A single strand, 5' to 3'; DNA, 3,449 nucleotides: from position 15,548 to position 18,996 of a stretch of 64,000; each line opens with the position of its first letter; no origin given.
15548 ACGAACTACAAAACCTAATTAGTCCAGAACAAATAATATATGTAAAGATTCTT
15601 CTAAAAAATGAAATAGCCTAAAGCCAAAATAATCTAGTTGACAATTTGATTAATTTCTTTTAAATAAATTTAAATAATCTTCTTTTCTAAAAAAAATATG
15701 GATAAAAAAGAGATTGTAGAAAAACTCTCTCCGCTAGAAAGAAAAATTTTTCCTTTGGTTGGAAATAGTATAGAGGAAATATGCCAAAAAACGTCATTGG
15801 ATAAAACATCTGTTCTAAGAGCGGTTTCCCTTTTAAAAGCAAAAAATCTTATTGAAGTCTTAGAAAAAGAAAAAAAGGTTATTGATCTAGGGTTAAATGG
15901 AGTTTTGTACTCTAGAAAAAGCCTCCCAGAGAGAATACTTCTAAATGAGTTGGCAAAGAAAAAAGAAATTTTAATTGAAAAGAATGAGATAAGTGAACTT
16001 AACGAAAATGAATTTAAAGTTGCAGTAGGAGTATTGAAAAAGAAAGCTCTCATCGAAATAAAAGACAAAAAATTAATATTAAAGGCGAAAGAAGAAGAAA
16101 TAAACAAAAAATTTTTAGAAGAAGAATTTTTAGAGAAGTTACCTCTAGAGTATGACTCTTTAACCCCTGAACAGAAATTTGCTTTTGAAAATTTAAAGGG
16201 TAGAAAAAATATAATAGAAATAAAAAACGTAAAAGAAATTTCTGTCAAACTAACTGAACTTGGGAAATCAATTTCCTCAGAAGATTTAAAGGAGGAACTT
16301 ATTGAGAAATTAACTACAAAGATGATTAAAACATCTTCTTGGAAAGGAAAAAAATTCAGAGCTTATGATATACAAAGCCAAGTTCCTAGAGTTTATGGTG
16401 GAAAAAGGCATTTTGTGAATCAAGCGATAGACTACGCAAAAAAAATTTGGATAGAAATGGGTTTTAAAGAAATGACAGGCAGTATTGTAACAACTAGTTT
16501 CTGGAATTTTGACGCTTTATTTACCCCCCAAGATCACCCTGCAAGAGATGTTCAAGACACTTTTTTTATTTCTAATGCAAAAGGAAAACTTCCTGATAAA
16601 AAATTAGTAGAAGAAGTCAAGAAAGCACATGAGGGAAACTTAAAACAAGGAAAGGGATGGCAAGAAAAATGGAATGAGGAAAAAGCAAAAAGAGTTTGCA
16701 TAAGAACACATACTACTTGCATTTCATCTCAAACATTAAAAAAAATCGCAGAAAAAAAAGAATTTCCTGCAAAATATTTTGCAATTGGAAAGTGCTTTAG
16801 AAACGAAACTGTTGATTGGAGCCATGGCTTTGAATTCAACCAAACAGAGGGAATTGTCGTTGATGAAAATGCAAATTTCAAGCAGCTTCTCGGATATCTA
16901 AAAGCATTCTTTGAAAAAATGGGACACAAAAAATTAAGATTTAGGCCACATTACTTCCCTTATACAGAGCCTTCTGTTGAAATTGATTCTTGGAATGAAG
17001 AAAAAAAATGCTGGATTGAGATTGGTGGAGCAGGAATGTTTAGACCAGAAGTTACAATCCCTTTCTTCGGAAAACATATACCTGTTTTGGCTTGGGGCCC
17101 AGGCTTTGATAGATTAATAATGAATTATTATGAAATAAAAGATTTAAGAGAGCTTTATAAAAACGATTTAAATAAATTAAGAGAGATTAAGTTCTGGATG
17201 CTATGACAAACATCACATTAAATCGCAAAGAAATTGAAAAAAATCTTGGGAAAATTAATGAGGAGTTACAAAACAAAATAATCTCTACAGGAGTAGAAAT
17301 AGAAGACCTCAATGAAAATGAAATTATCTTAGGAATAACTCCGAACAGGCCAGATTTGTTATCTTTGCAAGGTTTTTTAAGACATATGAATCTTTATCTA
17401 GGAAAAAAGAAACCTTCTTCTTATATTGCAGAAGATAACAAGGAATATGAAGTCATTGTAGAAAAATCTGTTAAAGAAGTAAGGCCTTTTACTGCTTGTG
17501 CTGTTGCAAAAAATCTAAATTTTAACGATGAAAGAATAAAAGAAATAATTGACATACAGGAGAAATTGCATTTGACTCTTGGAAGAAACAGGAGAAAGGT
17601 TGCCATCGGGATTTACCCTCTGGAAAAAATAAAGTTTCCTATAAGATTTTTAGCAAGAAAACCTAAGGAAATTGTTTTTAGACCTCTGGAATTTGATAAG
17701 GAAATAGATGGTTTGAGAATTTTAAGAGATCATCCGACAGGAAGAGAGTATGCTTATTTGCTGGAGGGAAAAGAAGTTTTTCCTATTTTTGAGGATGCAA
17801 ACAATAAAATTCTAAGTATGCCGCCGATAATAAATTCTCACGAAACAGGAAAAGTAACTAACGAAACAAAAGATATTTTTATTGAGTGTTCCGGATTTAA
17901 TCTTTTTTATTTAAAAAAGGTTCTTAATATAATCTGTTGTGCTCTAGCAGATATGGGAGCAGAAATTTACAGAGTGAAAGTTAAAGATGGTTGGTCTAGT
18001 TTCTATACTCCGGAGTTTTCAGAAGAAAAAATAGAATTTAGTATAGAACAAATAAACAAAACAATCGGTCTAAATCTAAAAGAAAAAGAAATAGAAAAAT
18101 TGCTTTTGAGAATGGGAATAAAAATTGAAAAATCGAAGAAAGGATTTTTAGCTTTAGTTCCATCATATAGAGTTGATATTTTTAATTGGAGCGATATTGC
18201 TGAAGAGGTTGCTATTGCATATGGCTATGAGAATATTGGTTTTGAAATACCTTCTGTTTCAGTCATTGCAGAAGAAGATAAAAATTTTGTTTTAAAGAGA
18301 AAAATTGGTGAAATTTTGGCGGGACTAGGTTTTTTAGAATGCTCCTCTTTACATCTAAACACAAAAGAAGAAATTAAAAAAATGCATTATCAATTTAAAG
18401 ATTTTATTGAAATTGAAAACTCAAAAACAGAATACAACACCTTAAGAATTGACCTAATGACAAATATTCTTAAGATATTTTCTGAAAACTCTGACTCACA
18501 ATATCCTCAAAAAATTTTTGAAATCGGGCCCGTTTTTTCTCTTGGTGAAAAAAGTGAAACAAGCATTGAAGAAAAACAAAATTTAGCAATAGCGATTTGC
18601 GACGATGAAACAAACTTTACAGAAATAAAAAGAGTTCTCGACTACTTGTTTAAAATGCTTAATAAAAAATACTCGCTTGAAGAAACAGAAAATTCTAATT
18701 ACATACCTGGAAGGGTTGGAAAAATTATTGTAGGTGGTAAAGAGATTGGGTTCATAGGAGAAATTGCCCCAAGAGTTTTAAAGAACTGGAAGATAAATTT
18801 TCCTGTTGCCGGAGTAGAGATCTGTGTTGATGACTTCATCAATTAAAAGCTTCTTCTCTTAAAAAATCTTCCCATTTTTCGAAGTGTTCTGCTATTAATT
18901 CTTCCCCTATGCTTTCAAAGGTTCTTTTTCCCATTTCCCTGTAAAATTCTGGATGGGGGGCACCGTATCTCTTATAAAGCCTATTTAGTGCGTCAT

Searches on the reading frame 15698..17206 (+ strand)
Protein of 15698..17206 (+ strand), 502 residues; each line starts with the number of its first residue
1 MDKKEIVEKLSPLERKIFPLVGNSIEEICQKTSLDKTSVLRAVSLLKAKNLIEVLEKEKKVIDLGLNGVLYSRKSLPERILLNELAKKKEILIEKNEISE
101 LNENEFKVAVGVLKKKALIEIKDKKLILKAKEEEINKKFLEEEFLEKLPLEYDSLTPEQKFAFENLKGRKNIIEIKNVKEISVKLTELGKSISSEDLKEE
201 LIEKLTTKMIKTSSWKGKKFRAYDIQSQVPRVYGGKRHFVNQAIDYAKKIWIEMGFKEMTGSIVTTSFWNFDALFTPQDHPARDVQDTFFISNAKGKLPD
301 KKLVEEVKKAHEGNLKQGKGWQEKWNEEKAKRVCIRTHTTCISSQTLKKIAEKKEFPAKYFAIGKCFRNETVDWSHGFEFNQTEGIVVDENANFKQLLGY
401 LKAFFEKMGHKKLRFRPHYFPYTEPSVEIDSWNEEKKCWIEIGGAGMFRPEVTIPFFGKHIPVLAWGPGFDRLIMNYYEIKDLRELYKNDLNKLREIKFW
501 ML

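Call 26: search_protein_families(library=pfam, proteins=[window:15698-17206:+], max_evalue=0.001)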
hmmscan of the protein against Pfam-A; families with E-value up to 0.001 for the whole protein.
window:15698-17206:+ (502 aa): 3 families
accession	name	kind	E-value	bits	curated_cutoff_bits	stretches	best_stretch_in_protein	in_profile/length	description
PF01409.25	tRNA-synt_2d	-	4.8e-82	275.6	19.8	1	223-496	2-245/246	tRNA synthetases class II core domain (F)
PF00152.25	tRNA-synt_2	-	0.00014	21.5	25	1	343-402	78-138/308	tRNA synthetases class II (D, K and N)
PF00587.30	tRNA-synt_2b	-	0.00048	20.7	29.3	1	334-443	12-132/179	tRNA synthetase class II core domain (G, H, P, S and T)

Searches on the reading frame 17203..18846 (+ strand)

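Call 26: search_protein_families(library=pfam, proteins=[window:17203-18846:+], max_evalue=0.001)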
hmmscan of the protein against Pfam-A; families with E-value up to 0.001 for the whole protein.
window:17203-18846:+ (547 aa): 4 families
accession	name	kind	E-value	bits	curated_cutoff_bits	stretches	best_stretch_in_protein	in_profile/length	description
PF17759.6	tRNA_synthFbeta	-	2.9e-37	128.7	22.4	1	349-541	5-213/214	Phenylalanyl tRNA synthetase beta chain CLM domain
PF03484.21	B5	-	1.6e-21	76.7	28.6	1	277-342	1-67/67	tRNA synthetase B5 domain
PF03483.22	B3_4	-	8e-08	32.5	29.3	1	110-233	33-128/174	B3/4 domain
PF01409.25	tRNA-synt_2d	-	0.00051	20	19.8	0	381-531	51-206/246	tRNA synthetases class II core domain (F)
